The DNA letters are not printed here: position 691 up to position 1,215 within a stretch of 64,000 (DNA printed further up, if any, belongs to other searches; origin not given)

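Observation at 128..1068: Tandem array of four diverged paralogous ~75-aa genes ending in Trp with overlapping stop/start signals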

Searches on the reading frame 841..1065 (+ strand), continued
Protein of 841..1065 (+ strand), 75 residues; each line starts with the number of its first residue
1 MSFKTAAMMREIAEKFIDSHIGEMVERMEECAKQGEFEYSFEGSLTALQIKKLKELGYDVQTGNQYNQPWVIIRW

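Call 40: search_protein_families(library=pfam, proteins=[P0073, P0080, P0081, P0090, P0112, P0128, P0135, P0172, P0177, P0188], max_evalue=0.01)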
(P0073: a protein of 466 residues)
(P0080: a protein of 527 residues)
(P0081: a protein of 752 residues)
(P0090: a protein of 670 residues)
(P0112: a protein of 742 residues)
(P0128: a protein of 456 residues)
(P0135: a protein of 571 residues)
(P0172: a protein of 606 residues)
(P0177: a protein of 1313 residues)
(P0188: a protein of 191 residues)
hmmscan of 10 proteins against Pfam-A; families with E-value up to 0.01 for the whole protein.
P0073 (466 aa): 3 families
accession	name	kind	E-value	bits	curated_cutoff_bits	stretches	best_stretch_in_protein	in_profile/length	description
PF03698.18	UPF0180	-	1.3e-05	25.7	25.4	0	421-440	9-28/77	Uncharacterised protein family (UPF0180)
PF14907.12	NTP_transf_5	-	0.0022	18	31.2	0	409-463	94-146/249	Uncharacterised nucleotidyltransferase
PF05222.21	AlaDh_PNT_N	-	0.0052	17.5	30.4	0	118-144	9-35/136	Alanine dehydrogenase/PNT, N-terminal domain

P0080 (527 aa): 5 families
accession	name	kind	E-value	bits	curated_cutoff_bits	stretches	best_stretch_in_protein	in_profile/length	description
PF03457.19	HA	-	5.2e-06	27.1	28.4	0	450-496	15-63/64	Helicase associated domain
PF23767.2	TscA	-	0.00053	20.6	27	0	70-97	2-29/67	TscA antitoxin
PF06816.18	NOD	-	0.001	18.8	20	0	482-500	18-36/56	NOTCH protein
PF21068.3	ATPgraspMvdD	-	0.006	17.1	27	0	23-51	9-37/121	MvdD pre-ATP grasp domain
PF22492.2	FimA4_C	-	0.0067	16.5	27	0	133-189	85-143/208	FimA4 pilin C-terminal domain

P0081 (752 aa): 9 families
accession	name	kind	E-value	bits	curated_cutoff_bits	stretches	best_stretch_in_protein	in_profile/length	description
PF03457.19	HA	-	5.8e-180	584.3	28.4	10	210-268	2-64/64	Helicase associated domain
PF00107.32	ADH_zinc_N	-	1.2e-11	45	31.8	0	119-150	23-53/129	Zinc-binding dehydrogenase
PF23110.1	H1_KCTD8_12_16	-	1e-06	29.2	27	0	174-206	58-90/116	KCTD8/12/16 H1 domain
PF17502.7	DUF5434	-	9.4e-06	26.3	27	0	636-710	111-186/189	Family of unknown function (DUF5434)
PF22552.1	TY-Chap3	-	5.6e-05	24.3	27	0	505-555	32-79/117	T3SS (YopN, CesT) and YbjN peptide-binding chaperone 3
PF17978.7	zf-RING_14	-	0.00013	22.8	26.6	0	179-204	39-64/91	RING/Ubox like zinc-binding domain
PF11249.13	DUF3047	-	0.00013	22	27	0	222-252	132-162/198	Protein of unknown function (DUF3047)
PF07859.19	Abhydrolase_3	-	0.00042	20.6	25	0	332-366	161-195/210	alpha/beta hydrolase fold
PF12535.13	Nudix_N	-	0.0035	17.4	27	0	671-687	20-36/56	Hydrolase of X-linked nucleoside diphosphate N terminal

P0090 (670 aa): 8 families
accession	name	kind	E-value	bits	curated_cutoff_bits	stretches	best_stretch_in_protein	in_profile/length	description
PF13639.12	zf-RING_2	-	1.9e-10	41.3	27.3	1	625-661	8-44/44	Ring finger domain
PF12678.13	zf-rbx1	-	2.4e-08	34.5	31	1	596-661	1-55/55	RING-H2 zinc finger domain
PF17123.11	zf-RING_11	-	3.5e-08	33.4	27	1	624-646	6-28/29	RING-like zinc finger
PF13445.12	zf-RING_UBOX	-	7.2e-06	26.3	25.2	1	598-658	1-39/39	RING-type zinc-finger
PF00097.31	zf-C3HC4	-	0.00015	22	21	1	627-660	12-40/40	Zinc finger, C3HC4 type (RING finger)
PF13923.12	zf-C3HC4_2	-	0.00056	20.1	27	1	635-660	15-40/40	Zinc finger, C3HC4 type (RING finger)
PF14634.12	zf-RING_5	-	0.00063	20.1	27.9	1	631-662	13-43/43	zinc-RING finger domain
PF13920.12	zf-C3HC4_3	-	0.0048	17.1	27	1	632-665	14-47/49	Zinc finger, C3HC4 type (RING finger)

P0112 (742 aa): 11 families
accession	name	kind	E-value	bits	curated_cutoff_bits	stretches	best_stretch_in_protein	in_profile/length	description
PF03457.19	HA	-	1.3e-173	564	28.4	10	669-732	2-64/64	Helicase associated domain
PF01022.26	HTH_5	-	7.7e-11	42.1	22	0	300-319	27-45/47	Bacterial regulatory protein, arsR family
PF12840.13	HTH_20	-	4.8e-09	36.5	27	0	301-319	31-48/51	Helix-turn-helix domain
PF11198.13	DUF2857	-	2.9e-08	34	36.8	0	166-207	11-52/174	Protein of unknown function (DUF2857)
PF14903.11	WG_beta_rep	-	2.4e-06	27.9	25.6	0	340-357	6-23/35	WG containing repeat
PF14645.11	Chibby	-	1.9e-05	25.1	24.8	0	355-384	52-81/114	Chibby family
PF21773.2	ODAD1_CC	-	5.6e-05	22.8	27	0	587-624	30-67/287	ODAD1 central coiled coil region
PF13412.12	HTH_24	-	0.00022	21.2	21.9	0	307-319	35-47/48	Winged helix-turn-helix DNA-binding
PF24932.1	UBA_NBR1_C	-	0.00024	21.4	27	0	103-111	5-13/40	Next to BRCA1 gene 1 protein-like, C-terminal UBA domain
PF06442.17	DHFR_2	-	0.00031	21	25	0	355-388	23-56/78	R67 dihydrofolate reductase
PF21117.3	MRB1590_C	-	0.0023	19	27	0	666-695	58-87/102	MRB1590 C-terminal domain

P0128 (456 aa): 6 families
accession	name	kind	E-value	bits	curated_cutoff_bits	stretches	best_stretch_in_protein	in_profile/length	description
PF03457.19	HA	-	6.3e-114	372.8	28.4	5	233-296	2-64/64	Helicase associated domain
PF06047.16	Nkap_C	-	5.3e-05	23.7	25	0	131-162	18-51/102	NF-kappa-B-activating protein C-terminal domain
PF00627.37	UBA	-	0.0001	22.5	22.4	0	146-158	2-14/37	UBA/TS-N domain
PF16497.10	MHC_I_3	-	0.00053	20.1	35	0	332-376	56-97/198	MHC-I family domain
PF03735.19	ENT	-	0.00057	20.3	28.5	0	143-176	23-57/71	ENT domain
PF22745.1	Nlig-Ia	-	0.0027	18.8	27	0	162-193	28-59/92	DNA ligase-like, N-terminal NAD+-binding domain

P0135 (571 aa): 10 families
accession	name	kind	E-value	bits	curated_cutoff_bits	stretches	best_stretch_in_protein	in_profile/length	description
PF03457.19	HA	-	9e-120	391.5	28.4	7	232-295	2-64/64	Helicase associated domain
PF00017.30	SH2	-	1.1e-07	32.2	21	0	172-224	12-57/77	SH2 domain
PF23333.1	VWC2L_1st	-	0.00051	20.4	27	0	221-233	4-16/40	VWC2L-like, N-terminal domain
PF04556.18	DpnII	-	0.0013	18.5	23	0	215-248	228-261/278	DpnII restriction endonuclease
PF24932.1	UBA_NBR1_C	-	0.0024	18.2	27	0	151-160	5-14/40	Next to BRCA1 gene 1 protein-like, C-terminal UBA domain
PF23049.1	DUF7039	-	0.0028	18.5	27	0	318-354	57-88/105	Domain of unknown function (DUF7039)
PF07803.16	GSG-1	-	0.0032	17.7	27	0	262-281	76-95/109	GSG1-like protein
PF02565.21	RecO_C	-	0.0067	16.6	22.1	0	421-460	56-95/157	Recombination protein O C terminal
PF00408.26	PGM_PMM_IV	-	0.0071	16.8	23.1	0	499-529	21-40/68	Phosphoglucomutase/phosphomannomutase, C-terminal domain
PF10095.14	DUF2333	-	0.008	15.6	22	0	148-224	129-205/330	Uncharacterized protein conserved in bacteria (DUF2333)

P0172 (606 aa): 4 families
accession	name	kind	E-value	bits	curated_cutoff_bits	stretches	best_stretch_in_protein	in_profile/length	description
PF03457.19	HA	-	9.3e-114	372.2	28.4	7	385-445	2-64/64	Helicase associated domain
PF06073.17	DUF934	-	5.5e-07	29.8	25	0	347-404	41-98/107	Bacterial protein of unknown function (DUF934)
PF20839.3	DUF5382_C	-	0.00012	22.8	25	0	335-377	41-83/118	Family of unknown function (DUF5382) C-terminal domain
PF00627.37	UBA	-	0.00048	20.3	22.4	0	158-170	3-15/37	UBA/TS-N domain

P0177 (1313 aa): 0 families

P0188 (191 aa): 0 families

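Call 41: search_protein_families(library=pfam, proteins=[P0141, P0143, P0154, P0160, P0211, P0213, P0082, P0085, P0089, P0097], max_evalue=0.01)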
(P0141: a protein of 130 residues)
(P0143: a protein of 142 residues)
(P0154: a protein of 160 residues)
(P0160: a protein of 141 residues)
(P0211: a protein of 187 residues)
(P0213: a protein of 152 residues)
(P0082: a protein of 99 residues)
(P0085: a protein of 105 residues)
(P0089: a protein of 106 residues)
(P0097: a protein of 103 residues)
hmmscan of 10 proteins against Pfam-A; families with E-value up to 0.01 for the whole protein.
P0141 (130 aa): 0 families

P0143 (142 aa): 0 families

P0154 (160 aa): 0 families

P0160 (141 aa): 0 families

P0211 (187 aa): 0 families

P0213 (152 aa): 0 families

P0082 (99 aa): 0 families

P0085 (105 aa): 0 families

P0089 (106 aa): 0 families

P0097 (103 aa): 0 families

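Call 49: search_dna_similar(query=P0211, collection=phages, mode=protein, max_evalue=1, max_rows=30)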
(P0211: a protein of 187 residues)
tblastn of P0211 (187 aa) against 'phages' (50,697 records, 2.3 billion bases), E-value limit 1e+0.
Records with a match: 3; places in all: 3; records where one place covers at least 80% of the query: 0.
Best place of each record, by identity: <60% 3.
By first word of the organism name: Bacteriophage 1; Ruegeria 1; Aeromonas 1.
By host as written in the record: - 1; Ruegeria pomeroyi DSS-3 1; Aeromonas hydrophila BIOTECH 10089 1.
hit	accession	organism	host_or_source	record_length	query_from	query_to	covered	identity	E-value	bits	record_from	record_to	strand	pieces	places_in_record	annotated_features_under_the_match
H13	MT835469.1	Bacteriophage sp.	human fecal samples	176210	110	187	42%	38.5%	5e-8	57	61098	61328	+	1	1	record has no annotation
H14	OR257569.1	Ruegeria phage RpAliso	Ruegeria pomeroyi DSS-3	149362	106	186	43%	29.2%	2e-2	40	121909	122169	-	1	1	hypothetical protein (x3)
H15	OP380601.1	Aeromonas phage avDM6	Aeromonas hydrophila BIOTECH 10089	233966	146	185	21%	48.8%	5e-1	37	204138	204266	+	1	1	hypothetical protein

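Call 52: find_homologous_proteins(query=A3, max_evalue=0.001)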
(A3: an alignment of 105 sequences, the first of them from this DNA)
Query A3 (105 sequences) (75 aa, profile of the alignment): 77 proteins with E <= 0.001 among 425 candidates.
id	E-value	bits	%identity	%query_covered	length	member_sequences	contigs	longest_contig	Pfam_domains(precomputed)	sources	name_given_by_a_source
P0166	1.7e-21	94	61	31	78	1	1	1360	-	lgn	-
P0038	7.5e-21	92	64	100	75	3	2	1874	-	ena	-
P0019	8.9e-21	92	79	100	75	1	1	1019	-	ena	-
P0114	1.2e-20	91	45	56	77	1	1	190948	-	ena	-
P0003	3.0e-20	90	95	100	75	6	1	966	-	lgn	-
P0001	7.4e-20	89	97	100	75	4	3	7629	-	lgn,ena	-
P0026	8.3e-20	88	68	96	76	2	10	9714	-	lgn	-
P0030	1.2e-19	88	65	100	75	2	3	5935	-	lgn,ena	-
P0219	1.7e-19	87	24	95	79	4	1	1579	-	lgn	-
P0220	1.7e-19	87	33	80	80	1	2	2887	-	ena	-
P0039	2.3e-19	87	63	100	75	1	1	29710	-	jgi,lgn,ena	-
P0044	2.7e-19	87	63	100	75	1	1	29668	-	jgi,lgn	-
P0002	2.7e-19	87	95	100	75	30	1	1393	-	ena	-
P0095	3.1e-19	87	24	95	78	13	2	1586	-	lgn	-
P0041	3.9e-19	86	64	100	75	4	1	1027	-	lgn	-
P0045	5.7e-19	86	65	100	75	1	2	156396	-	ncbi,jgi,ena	-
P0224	2.7e-17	80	24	99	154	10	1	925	-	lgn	-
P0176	7.4e-17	79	22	100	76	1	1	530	PF26862.1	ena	-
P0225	9.0e-17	79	24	95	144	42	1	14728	-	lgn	-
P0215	2.3e-16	77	31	56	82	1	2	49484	-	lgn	-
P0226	5.6e-13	67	29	64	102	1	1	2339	-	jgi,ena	jgi:hypothetical protein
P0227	2.6e-12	64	40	25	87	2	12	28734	-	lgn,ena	-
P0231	4.4e-7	48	-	-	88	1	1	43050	-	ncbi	-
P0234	3.1e-5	42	35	48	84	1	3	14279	-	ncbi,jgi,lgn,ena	jgi:hypothetical protein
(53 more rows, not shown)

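Call 53: search_protein_families(library=pfam, proteins=[P0176, P0114, P0215, P0231, P0234, P0227, P0225, P0224, P0226, P0166], max_evalue=5)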
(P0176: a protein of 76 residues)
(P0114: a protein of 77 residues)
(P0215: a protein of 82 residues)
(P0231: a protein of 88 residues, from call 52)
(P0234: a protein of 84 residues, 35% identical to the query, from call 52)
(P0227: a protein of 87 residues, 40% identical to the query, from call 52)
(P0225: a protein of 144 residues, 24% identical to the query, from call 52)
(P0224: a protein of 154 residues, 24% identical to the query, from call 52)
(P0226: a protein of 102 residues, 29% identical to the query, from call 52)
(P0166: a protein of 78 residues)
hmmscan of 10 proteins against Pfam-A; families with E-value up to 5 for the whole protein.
P0176 (76 aa): 1 family
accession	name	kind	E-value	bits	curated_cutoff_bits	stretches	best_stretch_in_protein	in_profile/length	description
PF00682.25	HMGL-like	-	0.091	12.6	29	1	6-62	55-112/260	HMGL-like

P0114 (77 aa): 1 family
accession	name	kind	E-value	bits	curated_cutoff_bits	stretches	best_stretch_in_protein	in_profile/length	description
PF14164.11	YqzH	-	0.07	13.6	30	1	30-63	6-39/64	YqzH-like protein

P0215 (82 aa): 2 families
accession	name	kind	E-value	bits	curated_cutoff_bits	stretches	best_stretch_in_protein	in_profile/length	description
PF08343.15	RNR_N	-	0.043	14.3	29.4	1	3-61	22-79/82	Ribonucleotide reductase N-terminal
PF09372.15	PRANC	-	0.13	13.1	25.8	1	28-73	21-66/97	PRANC domain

P0231 (88 aa): 4 families
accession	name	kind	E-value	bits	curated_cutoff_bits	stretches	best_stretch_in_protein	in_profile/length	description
PF04760.21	IF2_N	-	0.047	13.9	25.3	1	52-71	15-35/53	Translation initiation factor IF-2, N-terminal region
PF01450.25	KARI_C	-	0.065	14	29.1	1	12-64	31-83/144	Ketol-acid reductoisomerase, C-terminal domain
PF02005.22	TRM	-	0.092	12.4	27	1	9-85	287-368/376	N2,N2-dimethylguanosine tRNA methyltransferase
PF07927.17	HicA_toxin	-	0.11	13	27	1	55-71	2-18/58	HicA toxin of bacterial toxin-antitoxin,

P0234 (84 aa): 0 families

P0227 (87 aa): 1 family
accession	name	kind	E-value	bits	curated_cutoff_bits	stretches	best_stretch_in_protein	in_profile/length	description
PF11798.14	IMS_HHH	-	0.34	11.7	24.4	0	46-59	18-31/32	IMS family HHH motif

P0225 (144 aa): 1 family
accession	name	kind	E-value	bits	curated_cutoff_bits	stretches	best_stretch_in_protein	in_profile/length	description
PF09643.15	YopX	-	0.046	14.2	22.4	1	16-36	105-125/128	YopX protein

P0224 (154 aa): 1 family
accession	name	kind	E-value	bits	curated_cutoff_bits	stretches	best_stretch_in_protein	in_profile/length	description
PF22911.1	PRAS_NT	-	0.1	13.4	27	1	68-133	12-59/68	Proline-rich AKT1 substrate 1, N-terminal domain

P0226 (102 aa): 2 families
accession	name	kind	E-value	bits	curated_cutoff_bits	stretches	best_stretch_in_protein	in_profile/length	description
PF04830.18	DUF637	-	0.0011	19.2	26.6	1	24-82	70-128/168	Possible hemagglutinin (DUF637)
PF10312.14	Cactin_mid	-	0.0033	17.6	23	1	19-68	127-175/194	Conserved mid region of cactin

P0166 (78 aa): 3 families
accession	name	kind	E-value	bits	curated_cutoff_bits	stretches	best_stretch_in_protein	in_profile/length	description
PF00769.24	ERM_C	-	0.032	15.1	23.4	1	5-40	4-39/77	Ezrin/radixin/moesin family C terminal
PF04261.18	Dyp_perox_N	-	0.082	13.3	20.4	1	14-67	22-74/146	Dyp-type peroxidase, N-terminal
PF15711.10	ILEI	-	0.11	13.5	27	1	12-73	25-83/90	Interleukin-like EMT inducer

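Call 56: find_encoding_contigs(protein=P0231, flank=6000, max_places=2)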
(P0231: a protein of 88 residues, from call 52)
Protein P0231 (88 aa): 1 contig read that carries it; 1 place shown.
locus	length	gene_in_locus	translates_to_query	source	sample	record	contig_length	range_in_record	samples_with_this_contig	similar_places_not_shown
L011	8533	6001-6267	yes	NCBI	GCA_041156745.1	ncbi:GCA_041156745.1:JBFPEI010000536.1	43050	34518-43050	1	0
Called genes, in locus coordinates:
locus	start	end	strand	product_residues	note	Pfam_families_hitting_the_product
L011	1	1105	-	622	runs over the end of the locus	PF12236:Head-tail_con (weak)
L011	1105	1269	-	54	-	-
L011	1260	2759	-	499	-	PF04466:Terminase_3 (weak), PF03237:Terminase_6N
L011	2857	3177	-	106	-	-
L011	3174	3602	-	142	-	-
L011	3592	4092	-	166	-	-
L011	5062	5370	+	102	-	-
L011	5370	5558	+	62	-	-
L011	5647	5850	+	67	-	-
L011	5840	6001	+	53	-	-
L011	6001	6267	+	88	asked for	-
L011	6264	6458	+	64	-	-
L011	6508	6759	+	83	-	-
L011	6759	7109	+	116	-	-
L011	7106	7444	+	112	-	PF26948:DUF8296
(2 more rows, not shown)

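Call 57: find_encoding_contigs(protein=P0234, flank=6000, max_places=2)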
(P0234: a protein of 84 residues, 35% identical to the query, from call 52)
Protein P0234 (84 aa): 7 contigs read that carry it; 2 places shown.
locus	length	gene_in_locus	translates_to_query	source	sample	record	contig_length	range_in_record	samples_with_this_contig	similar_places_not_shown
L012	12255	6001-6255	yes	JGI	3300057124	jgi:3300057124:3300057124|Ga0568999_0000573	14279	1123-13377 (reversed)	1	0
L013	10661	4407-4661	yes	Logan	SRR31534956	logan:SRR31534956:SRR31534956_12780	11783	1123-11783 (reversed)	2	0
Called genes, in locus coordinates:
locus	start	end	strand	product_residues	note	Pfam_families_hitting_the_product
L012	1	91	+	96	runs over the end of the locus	-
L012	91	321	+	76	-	-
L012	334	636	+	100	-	-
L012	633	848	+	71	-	-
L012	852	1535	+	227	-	-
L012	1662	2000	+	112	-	-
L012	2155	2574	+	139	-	-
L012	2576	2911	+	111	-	-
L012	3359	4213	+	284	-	-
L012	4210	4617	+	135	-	-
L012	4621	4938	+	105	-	-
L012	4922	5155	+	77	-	-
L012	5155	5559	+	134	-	-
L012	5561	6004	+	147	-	-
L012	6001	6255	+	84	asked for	-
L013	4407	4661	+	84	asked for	-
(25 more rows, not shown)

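Call 62: search_protein_families(library=ncbifam, alignment_id=A3, max_evalue=0.01)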
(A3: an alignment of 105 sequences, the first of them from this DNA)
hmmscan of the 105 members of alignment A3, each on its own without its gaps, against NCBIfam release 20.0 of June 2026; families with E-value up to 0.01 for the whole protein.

A. member 1, seq(75 aa): 0 families

B. families by the number of members that match (of 105 scanned): 2 families
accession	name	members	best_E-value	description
TIGR00988.1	hip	1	0.002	integration host factor subunit beta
NF003062.0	PRK03987.1-1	1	0.0058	translation initiation factor IF-2 subunit alpha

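Call 64: get_annotated_region(hit=H14, flank=4000)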
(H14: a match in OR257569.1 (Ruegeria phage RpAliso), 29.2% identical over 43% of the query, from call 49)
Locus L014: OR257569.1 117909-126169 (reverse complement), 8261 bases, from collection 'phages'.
description: Ruegeria phage RpAliso, complete genome.
organism: Ruegeria phage RpAliso (NCBI taxid 3073043)
taxonomy: Viruses; Duplodnaviria; Heunggongvirae; Uroviricota; Caudoviricetes
host: Ruegeria pomeroyi DSS-3; source: water; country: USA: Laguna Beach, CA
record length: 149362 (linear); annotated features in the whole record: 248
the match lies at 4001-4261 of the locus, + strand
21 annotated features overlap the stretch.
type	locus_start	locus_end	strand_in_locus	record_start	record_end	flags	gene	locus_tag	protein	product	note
CDS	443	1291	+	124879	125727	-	-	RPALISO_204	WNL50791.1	hypothetical protein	-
CDS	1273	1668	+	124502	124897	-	-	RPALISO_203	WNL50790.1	hypothetical protein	-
CDS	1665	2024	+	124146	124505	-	-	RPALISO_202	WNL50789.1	HNH endonuclease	-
CDS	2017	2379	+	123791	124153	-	-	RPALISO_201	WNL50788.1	hypothetical protein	-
CDS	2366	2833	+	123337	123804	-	-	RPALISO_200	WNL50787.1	hypothetical protein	-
CDS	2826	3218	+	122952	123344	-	-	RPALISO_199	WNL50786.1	hypothetical protein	-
CDS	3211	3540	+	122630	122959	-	-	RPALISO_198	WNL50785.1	hypothetical protein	-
CDS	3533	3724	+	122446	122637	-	-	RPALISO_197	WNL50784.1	hypothetical protein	-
CDS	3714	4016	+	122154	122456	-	-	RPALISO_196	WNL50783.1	hypothetical protein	-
CDS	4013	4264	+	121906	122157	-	-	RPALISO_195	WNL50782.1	hypothetical protein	-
CDS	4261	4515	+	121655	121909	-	-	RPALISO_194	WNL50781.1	hypothetical protein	-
CDS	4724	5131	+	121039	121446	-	-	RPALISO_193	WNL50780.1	hypothetical protein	-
CDS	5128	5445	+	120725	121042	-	-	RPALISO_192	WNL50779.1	hypothetical protein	-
CDS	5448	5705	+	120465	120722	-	-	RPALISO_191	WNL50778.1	hypothetical protein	-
CDS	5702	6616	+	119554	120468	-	-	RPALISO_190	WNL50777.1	hypothetical protein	-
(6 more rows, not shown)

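Call 65: get_annotated_region(hit=H13, flank=8000)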
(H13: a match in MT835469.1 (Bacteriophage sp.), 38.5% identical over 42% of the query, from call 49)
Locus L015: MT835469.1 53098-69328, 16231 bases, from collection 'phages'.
description: UNVERIFIED: Bacteriophage sp. clone scaffold_0 genomic sequence.
organism: Bacteriophage sp. (NCBI taxid 38018)
taxonomy: Viruses
host: -; source: human fecal samples; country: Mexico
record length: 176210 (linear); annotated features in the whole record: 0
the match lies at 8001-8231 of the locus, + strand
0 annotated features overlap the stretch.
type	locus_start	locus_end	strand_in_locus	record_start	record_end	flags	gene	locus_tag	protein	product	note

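Call 75: predict_structure(alignment_id=A3)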
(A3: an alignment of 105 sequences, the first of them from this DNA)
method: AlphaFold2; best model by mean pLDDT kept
length: 75 residues; sequences in the alignment: 105
mean_pLDDT: 92.4   pTM: 0.70
mean pLDDT of the five models: 92.4, 89.8, 89.4, 89.1, 87.1
residues with pLDDT >= 90: 56; 70-90: 18; 50-70: 1; < 50: 0
segments of 3 or more residues with pLDDT < 50: none
pLDDT, mean of each block of 10 residues (from residue 1): 85 86 93 97 94 95 95 97
secondary structure, 60 per line:
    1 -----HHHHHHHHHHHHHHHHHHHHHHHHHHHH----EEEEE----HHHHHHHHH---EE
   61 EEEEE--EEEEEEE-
elements in order: H6-33 E38-42 H47-55 E59-65 E68-74
